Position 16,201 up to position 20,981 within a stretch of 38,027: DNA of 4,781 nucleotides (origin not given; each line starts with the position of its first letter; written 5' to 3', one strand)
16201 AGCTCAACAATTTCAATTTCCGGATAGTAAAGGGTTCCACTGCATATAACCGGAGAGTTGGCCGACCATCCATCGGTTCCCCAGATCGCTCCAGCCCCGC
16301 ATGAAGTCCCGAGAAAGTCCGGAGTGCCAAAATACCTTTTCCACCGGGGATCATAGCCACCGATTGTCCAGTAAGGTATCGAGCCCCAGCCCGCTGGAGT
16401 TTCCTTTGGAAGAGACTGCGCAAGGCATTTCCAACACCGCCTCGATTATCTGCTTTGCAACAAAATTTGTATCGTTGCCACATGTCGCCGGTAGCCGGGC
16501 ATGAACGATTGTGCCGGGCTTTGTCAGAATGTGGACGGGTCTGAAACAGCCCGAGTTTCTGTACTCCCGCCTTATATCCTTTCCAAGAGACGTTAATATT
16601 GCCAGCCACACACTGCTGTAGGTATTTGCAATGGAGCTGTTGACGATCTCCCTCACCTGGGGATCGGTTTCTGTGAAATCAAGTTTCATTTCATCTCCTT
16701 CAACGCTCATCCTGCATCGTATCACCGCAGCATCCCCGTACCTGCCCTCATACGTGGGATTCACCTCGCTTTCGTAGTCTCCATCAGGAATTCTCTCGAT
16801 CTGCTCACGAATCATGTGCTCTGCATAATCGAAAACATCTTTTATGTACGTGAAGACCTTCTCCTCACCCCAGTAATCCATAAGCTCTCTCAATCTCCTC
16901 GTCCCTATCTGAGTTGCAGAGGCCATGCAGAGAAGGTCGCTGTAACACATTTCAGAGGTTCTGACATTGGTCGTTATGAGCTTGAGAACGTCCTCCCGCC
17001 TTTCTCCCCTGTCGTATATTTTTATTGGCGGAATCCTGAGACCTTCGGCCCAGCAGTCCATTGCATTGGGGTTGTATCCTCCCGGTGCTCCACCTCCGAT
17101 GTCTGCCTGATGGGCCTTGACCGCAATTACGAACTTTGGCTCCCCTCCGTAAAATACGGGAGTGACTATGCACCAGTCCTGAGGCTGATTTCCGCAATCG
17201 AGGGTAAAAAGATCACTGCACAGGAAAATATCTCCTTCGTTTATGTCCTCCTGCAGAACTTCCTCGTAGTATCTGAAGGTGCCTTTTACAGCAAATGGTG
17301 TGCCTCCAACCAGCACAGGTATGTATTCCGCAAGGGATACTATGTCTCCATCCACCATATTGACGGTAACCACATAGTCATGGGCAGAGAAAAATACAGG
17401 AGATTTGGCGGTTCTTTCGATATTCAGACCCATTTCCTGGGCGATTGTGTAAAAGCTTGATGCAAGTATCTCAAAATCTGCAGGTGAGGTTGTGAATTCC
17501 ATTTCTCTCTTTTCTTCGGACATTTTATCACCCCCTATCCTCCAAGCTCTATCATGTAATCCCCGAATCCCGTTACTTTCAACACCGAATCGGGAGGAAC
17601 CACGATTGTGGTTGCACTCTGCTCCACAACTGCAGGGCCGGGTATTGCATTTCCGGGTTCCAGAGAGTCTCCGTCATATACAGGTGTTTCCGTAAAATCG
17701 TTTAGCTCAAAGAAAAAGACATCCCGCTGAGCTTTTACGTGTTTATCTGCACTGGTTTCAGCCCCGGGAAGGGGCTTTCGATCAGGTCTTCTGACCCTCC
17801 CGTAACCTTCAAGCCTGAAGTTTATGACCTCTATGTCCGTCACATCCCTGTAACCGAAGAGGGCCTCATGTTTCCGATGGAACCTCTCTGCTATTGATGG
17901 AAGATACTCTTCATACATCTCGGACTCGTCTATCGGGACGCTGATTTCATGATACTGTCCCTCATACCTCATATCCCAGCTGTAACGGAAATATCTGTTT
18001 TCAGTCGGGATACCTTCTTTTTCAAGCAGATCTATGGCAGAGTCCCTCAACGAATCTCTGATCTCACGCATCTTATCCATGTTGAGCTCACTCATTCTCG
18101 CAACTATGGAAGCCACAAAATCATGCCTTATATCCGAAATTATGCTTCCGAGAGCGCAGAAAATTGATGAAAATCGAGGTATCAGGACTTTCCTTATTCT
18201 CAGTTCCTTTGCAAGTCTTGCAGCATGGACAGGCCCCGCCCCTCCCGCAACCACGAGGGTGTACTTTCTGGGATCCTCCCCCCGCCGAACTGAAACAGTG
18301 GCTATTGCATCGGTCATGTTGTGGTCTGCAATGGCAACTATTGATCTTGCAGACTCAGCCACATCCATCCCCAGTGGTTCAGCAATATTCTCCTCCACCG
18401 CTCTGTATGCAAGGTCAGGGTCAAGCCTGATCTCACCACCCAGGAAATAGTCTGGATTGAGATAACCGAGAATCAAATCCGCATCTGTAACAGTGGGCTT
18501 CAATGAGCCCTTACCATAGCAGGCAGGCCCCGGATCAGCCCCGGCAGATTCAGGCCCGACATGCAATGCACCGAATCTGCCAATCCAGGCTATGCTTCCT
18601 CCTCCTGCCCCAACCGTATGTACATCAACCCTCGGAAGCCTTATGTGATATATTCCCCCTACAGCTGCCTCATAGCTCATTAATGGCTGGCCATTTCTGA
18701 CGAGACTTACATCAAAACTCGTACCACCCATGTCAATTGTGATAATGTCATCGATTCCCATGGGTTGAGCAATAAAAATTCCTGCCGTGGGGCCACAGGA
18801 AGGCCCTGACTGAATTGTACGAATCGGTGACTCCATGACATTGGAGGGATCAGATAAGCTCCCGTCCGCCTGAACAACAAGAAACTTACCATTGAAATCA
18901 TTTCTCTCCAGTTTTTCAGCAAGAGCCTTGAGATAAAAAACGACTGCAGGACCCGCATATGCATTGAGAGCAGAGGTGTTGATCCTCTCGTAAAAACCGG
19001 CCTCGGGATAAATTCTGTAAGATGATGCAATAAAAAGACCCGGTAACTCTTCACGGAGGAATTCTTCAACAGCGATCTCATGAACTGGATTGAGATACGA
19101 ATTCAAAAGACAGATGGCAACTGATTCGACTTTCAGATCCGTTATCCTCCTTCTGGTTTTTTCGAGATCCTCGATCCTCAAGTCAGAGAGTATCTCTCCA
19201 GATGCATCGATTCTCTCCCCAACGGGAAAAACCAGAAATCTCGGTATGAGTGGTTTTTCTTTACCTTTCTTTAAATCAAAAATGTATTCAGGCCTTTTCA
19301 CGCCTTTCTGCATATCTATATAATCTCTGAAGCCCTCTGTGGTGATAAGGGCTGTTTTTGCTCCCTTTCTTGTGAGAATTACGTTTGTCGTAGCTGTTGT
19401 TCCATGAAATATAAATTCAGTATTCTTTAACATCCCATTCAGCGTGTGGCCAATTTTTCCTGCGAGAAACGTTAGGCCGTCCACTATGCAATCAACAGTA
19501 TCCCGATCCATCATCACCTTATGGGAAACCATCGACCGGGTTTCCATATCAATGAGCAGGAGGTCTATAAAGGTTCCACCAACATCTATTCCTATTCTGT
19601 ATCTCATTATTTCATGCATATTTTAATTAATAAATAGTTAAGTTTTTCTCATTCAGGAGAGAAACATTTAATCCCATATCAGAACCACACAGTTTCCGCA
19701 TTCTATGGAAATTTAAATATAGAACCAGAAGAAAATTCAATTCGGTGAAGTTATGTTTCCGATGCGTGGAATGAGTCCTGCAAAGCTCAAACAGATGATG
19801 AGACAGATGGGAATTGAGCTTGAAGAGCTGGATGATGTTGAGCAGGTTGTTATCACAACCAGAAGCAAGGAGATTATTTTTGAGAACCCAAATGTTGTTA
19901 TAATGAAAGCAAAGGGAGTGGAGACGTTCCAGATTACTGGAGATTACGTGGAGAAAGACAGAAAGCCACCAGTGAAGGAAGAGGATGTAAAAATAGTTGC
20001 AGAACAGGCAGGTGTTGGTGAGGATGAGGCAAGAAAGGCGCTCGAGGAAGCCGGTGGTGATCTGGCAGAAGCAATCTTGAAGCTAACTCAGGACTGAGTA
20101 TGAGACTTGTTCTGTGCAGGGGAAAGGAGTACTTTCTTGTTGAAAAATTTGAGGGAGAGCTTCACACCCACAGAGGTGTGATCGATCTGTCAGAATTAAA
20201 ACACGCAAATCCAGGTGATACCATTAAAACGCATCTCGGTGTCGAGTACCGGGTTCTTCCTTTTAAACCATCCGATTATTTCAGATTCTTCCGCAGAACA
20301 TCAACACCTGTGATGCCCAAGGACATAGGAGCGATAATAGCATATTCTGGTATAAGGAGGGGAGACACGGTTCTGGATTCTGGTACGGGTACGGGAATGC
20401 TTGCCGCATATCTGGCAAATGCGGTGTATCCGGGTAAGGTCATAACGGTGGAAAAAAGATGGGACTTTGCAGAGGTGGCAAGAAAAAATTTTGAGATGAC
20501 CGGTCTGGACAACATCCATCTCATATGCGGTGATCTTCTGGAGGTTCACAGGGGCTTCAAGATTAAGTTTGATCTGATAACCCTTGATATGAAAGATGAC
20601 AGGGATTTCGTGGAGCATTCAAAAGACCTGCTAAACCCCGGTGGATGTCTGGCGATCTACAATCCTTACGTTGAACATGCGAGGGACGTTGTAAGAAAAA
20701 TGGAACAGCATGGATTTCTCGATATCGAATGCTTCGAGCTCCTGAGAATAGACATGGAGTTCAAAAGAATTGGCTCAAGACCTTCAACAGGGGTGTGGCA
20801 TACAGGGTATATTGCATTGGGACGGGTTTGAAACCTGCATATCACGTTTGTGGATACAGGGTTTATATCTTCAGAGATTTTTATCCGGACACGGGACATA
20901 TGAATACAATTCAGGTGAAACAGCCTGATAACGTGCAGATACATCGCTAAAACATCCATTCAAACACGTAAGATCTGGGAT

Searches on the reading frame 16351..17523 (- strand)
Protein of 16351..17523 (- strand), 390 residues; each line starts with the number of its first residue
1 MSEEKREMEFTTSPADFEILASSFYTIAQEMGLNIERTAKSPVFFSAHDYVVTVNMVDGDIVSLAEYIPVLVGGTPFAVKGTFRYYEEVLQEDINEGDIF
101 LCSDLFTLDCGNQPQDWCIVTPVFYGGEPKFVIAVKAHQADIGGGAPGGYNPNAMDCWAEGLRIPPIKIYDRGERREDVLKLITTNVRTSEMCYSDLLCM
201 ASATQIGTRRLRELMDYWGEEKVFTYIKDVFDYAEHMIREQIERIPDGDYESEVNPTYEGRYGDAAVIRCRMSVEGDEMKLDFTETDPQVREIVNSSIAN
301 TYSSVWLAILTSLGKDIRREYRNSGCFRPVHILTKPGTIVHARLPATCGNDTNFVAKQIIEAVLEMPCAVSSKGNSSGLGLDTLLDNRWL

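Call 14: search_protein_families(library=pfam, proteins=[window:16351-17523:-])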
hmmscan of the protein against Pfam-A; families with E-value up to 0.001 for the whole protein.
window:16351-17523:- (390 aa): 1 family
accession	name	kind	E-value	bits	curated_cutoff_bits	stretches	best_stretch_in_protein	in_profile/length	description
PF02538.19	Hydantoinase_B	-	9.2e-93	311.9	26.8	1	14-366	2-341/519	Hydantoinase B/oxoprolinase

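Call 46: search_protein_families(library=ncbifam, proteins=[window:16351-17523:-], max_evalue=0.00001)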
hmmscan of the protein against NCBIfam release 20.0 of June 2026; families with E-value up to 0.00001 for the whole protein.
window:16351-17523:- (390 aa): 2 families
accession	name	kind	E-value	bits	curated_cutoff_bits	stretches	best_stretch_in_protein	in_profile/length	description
NF050157.1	CapLactmsBetCapB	equivalog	3.5e-62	210.5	1000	1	22-363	11-343/577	caprolactamase subunit beta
NF042976.1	AcphenoCarb_ApcD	equivalog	7.7e-21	74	1500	1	13-295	30-309/685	acetophenone carboxylase subunit delta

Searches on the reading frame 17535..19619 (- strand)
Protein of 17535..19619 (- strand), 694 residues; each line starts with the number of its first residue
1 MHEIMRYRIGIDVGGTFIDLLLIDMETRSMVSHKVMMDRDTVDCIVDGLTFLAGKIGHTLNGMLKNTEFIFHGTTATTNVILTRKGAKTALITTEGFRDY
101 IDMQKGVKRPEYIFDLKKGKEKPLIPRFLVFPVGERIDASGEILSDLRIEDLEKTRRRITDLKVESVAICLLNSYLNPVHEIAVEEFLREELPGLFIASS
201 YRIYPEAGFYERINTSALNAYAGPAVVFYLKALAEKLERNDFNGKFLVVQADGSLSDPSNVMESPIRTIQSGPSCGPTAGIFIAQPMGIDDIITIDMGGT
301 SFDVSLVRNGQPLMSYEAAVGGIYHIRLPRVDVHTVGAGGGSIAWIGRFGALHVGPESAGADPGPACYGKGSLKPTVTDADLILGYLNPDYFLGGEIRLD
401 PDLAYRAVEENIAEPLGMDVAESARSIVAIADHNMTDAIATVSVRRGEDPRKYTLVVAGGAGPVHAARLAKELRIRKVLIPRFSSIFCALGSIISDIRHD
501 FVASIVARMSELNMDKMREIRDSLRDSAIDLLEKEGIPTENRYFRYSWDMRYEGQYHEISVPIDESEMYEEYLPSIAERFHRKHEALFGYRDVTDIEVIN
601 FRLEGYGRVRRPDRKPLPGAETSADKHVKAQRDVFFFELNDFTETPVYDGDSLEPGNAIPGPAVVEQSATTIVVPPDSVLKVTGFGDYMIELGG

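Call 15: search_protein_families(library=pfam, proteins=[window:17535-19619:-])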
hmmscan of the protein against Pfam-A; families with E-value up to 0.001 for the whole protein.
window:17535-19619:- (694 aa): 3 families
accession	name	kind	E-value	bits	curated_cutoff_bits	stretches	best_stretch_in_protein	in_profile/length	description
PF01968.24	Hydantoinase_A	-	3.1e-87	293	22.9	1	212-500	1-290/291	Hydantoinase/oxoprolinase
PF05378.19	Hydant_A_N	-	3.1e-44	151.2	25.2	1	8-191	1-175/176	Hydantoinase/oxoprolinase N-terminal region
PF19278.4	Hydant_A_C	-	1.5e-15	57.6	21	1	514-677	11-177/193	Hydantoinase/oxoprolinase C-terminal domain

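Call 46: search_protein_families(library=ncbifam, proteins=[window:17535-19619:-], max_evalue=0.00001)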
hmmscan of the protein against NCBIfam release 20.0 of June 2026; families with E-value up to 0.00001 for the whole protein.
window:17535-19619:- (694 aa): 3 families
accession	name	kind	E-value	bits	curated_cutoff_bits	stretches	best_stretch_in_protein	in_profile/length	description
NF050156.1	CapLactmsAlpCapA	equivalog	6e-188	626.4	1000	1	7-691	1-686/689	caprolactamase subunit alpha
NF042975.2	AcphenoCarb_ApcC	equivalog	2.2e-103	346.8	1500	1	8-683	10-702/733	acetophenone carboxylase subunit gamma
NF042960.1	AcphenoCarb_ApcA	equivalog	2.1e-68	231.2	1250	1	8-688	3-653/658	acetophenone carboxylase subunit alpha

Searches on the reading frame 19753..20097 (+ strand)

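Call 46: search_protein_families(library=ncbifam, proteins=[window:19753-20097:+], max_evalue=0.00001)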
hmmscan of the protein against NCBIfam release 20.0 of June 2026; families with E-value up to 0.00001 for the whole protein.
window:19753-20097:+ (114 aa): 1 family
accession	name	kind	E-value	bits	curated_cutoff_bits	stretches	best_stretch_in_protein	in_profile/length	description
TIGR00264.2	TIGR00264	equivalog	3.8e-37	127.1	80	1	10-112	3-112/112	nascent polypeptide-associated complex protein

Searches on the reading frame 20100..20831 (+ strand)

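Call 15: search_protein_families(library=pfam, proteins=[window:20100-20831:+])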
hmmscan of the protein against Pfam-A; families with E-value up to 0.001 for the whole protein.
window:20100-20831:+ (243 aa): 11 families
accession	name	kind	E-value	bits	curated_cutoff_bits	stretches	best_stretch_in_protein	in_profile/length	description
PF08704.16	GCD14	-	1.6e-17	64.4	26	1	72-222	25-180/247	tRNA methyltransferase complex GCD14 subunit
PF13847.12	Methyltransf_31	-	2.2e-09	37.6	27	1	86-203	2-124/145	Methyltransferase domain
PF13649.12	Methyltransf_25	-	2.3e-09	38.2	27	1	91-182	1-97/97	Methyltransferase domain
PF01135.25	PCMT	-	3e-09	37.4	20.3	1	73-145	59-132/210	Protein-L-isoaspartate(D-aspartate) O-methyltransferase (PCMT)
PF00398.26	RrnaAD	-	4.7e-06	26.3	24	1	76-149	19-88/263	Ribosomal RNA adenine dimethylase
PF05175.20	MTS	-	6e-06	26.4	23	1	88-185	32-137/170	Methyltransferase small domain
PF08241.18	Methyltransf_11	-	8e-05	23.6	21.2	1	92-186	1-95/95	Methyltransferase domain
PF01728.25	FtsJ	-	0.00021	21.7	24.1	1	84-200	17-131/181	FtsJ-like methyltransferase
PF08242.18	Methyltransf_12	-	0.00037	21.6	30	0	92-184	1-98/98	Methyltransferase domain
PF02390.23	Methyltransf_4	-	0.00083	19.3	24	0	90-149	4-63/173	Putative methyltransferase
PF01209.24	Ubie_methyltran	-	0.00098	19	20.1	0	79-163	39-123/233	ubiE/COQ5 methyltransferase family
